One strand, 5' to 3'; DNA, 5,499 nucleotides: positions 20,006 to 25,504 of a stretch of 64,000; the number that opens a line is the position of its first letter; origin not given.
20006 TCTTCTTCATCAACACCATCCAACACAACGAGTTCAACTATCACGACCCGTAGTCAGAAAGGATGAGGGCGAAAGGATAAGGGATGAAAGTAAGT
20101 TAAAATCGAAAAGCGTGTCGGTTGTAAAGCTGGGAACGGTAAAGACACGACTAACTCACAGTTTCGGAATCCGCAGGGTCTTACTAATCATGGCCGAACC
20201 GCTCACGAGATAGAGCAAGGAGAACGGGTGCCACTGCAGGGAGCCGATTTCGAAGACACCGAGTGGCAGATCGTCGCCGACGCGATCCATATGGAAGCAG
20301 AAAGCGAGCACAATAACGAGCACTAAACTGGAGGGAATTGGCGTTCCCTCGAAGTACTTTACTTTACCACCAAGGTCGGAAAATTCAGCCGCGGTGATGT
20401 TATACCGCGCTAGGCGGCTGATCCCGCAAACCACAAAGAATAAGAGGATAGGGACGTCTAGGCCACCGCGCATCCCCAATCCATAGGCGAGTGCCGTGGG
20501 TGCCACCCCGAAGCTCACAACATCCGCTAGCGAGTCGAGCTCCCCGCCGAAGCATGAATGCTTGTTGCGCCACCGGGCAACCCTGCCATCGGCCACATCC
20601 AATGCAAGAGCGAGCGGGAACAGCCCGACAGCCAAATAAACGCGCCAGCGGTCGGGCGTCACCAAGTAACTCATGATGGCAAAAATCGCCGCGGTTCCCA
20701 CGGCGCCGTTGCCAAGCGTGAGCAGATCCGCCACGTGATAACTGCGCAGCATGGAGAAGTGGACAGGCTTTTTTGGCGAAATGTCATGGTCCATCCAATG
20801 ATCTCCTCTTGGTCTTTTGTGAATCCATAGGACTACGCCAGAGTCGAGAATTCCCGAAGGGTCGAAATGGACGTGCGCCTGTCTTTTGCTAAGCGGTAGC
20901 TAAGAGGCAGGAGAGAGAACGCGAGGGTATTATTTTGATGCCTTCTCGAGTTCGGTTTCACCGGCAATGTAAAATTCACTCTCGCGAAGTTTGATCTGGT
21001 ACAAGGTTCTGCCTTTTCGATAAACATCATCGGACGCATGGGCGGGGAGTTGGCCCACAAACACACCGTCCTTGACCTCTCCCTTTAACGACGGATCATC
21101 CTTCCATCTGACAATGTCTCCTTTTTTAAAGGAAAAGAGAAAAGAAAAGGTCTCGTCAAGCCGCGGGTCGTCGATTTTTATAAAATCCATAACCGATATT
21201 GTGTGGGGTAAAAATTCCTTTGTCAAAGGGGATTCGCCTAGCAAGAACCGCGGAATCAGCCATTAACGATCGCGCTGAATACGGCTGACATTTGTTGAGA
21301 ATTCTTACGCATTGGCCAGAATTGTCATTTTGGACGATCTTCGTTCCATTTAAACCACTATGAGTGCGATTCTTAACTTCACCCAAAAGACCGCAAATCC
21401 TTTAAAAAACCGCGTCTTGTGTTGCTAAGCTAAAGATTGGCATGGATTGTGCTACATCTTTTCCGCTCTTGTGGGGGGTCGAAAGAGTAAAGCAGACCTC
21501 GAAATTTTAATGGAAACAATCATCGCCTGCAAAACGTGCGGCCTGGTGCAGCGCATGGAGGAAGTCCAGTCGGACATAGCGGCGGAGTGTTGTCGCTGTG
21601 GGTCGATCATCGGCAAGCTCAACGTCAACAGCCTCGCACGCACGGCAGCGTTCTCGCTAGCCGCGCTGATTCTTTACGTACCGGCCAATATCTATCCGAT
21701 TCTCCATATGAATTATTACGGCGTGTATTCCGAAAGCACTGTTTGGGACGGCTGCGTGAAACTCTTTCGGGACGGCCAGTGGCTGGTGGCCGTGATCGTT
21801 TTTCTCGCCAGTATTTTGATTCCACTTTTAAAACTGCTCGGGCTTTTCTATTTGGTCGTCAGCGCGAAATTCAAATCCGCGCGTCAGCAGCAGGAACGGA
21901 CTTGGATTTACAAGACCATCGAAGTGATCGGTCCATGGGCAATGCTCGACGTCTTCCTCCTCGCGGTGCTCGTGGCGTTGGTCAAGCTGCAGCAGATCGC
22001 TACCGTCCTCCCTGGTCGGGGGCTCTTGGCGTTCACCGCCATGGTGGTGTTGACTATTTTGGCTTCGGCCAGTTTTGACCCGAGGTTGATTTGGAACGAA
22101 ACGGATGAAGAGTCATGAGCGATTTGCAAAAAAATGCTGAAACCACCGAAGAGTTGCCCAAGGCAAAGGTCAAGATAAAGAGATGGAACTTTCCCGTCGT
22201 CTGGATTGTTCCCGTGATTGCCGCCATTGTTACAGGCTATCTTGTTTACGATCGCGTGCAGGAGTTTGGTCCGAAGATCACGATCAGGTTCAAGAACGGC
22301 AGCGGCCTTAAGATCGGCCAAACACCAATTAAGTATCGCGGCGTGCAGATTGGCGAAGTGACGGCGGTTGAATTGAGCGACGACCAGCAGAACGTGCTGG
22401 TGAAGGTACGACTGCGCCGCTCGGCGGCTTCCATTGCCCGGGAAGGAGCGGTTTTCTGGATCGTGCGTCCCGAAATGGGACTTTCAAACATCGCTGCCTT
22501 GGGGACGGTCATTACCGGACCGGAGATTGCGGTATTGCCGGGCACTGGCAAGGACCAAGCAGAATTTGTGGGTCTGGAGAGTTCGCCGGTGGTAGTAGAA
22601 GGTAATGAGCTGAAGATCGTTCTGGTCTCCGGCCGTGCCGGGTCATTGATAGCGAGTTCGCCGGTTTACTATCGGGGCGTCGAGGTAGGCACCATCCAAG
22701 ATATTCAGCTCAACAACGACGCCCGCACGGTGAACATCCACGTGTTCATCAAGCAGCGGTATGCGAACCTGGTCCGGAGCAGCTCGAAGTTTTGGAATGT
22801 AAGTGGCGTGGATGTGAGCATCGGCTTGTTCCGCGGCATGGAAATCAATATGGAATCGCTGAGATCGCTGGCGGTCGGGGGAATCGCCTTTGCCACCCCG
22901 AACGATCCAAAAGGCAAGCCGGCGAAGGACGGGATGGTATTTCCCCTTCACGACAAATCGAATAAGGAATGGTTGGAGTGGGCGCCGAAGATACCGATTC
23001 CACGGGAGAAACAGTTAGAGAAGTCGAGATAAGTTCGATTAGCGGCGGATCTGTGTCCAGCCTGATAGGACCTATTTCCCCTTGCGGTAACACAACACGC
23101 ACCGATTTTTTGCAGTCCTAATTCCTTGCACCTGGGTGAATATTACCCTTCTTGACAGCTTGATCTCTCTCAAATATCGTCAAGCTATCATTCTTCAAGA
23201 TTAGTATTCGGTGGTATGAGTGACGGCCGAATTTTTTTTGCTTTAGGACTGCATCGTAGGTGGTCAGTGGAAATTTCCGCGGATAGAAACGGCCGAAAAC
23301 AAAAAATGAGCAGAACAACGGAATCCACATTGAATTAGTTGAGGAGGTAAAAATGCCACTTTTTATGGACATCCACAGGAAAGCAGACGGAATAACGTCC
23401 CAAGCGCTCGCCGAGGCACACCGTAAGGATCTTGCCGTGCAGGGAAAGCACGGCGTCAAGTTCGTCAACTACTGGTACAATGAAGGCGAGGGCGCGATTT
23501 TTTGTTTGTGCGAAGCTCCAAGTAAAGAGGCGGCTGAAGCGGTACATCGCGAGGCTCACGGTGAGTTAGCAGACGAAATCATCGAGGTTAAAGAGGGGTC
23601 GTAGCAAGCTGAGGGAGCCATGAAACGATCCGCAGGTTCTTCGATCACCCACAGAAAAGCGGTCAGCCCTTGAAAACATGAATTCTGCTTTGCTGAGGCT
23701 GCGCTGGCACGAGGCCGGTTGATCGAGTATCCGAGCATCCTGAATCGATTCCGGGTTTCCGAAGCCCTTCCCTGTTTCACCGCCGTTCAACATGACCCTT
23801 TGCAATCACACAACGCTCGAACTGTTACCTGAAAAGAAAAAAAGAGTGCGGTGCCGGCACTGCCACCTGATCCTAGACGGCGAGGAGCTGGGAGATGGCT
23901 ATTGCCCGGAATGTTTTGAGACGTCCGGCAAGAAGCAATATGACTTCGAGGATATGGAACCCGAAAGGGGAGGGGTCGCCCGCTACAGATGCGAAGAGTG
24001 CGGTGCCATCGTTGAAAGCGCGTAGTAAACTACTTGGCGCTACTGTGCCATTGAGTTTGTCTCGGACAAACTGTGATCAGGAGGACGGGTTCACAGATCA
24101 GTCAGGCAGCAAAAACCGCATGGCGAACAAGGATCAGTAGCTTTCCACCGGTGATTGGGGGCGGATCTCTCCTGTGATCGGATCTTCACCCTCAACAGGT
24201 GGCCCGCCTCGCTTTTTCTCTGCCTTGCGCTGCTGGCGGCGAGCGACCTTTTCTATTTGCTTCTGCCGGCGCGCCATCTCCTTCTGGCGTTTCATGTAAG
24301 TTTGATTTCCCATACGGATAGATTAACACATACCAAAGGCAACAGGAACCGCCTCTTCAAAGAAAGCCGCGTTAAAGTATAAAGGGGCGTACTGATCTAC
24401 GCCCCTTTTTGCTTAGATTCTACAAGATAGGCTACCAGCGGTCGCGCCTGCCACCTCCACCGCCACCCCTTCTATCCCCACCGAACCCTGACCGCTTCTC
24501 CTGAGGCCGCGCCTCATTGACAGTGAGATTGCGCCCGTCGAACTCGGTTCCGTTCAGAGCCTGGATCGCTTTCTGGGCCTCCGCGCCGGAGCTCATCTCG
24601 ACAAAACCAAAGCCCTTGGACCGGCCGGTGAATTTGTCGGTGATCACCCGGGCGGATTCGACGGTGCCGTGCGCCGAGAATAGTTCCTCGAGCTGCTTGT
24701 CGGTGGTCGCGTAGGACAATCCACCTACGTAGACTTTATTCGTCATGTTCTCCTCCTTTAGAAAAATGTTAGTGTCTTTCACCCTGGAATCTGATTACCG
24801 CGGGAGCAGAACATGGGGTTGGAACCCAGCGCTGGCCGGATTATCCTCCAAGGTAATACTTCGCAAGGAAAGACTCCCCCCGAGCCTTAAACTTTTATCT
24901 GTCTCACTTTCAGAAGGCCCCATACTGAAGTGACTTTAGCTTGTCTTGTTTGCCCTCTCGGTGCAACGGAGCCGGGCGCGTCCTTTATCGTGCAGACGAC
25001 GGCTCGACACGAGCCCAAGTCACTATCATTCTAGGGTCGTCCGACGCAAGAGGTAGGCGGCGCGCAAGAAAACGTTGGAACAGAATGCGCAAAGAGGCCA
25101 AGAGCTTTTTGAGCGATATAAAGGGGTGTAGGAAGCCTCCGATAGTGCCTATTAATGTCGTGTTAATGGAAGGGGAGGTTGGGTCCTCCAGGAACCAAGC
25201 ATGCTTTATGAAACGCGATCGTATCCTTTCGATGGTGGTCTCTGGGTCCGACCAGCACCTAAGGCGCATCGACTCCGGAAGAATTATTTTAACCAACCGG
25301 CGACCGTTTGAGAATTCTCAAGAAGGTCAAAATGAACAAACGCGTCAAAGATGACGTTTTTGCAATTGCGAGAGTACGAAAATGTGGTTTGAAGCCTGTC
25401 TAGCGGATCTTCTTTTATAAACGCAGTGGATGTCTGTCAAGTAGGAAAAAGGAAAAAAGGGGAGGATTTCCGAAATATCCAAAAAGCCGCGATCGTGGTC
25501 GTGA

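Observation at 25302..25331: Repeated palindromic intergenic element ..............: four good copies plus degenerate ones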

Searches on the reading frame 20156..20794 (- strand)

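Call 8: search_protein_families(library=pfam, proteins=[window:20156-20794:-], max_evalue=0.01)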
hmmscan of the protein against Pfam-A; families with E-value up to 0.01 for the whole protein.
window:20156-20794:- (212 aa): 1 family
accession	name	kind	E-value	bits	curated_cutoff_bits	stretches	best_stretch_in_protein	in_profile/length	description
PF01066.26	CDP-OH_P_transf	-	1.2e-21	78.1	22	1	20-169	2-137/152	CDP-alcohol phosphatidyltransferase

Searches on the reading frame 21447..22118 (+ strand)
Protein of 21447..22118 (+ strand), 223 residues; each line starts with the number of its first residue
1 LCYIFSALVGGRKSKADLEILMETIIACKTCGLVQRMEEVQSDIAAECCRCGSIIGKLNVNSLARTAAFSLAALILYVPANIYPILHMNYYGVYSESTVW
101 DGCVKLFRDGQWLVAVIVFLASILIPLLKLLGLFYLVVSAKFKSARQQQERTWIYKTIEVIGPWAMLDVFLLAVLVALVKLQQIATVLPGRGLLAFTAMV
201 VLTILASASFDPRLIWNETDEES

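Call 7: search_protein_families(library=pfam, proteins=[window:21447-22118:+], max_evalue=0.01)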
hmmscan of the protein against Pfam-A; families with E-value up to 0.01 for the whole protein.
window:21447-22118:+ (223 aa): 1 family
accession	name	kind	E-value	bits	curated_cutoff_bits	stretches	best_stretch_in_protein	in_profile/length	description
PF04403.18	PqiA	-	4.3e-54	183.1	23.8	1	63-218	1-154/156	Paraquat-inducible protein A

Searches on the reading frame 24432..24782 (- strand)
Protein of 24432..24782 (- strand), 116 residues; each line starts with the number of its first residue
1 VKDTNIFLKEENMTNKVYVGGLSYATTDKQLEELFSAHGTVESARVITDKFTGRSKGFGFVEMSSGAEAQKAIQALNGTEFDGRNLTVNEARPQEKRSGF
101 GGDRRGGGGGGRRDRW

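Call 8: search_protein_families(library=pfam, proteins=[window:24432-24782:-], max_evalue=0.01)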
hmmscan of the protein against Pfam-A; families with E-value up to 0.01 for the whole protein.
window:24432-24782:- (116 aa): 3 families
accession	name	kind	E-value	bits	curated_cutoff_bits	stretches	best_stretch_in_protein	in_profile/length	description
PF00076.28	RRM_1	-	1.8e-25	89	20.7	1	17-86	1-69/70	RNA recognition motif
PF13893.12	RRM_5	-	8e-05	22.8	27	1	27-92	40-100/125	RNA recognition motif. (a.k.a. RRM, RBD, or RNP domain)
PF16842.11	RRM_occluded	-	0.00085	19.6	30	1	21-89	8-71/79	Occluded RNA-recognition motif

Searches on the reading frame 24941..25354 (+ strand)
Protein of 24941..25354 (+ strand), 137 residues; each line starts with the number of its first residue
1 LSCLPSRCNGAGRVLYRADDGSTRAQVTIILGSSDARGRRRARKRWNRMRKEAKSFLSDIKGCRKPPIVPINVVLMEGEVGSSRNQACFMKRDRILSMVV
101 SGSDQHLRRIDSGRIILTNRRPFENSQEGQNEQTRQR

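Call 7: search_protein_families(library=pfam, proteins=[window:24941-25354:+], max_evalue=0.01)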
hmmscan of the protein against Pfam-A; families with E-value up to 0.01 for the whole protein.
window:24941-25354:+ (137 aa): 0 families
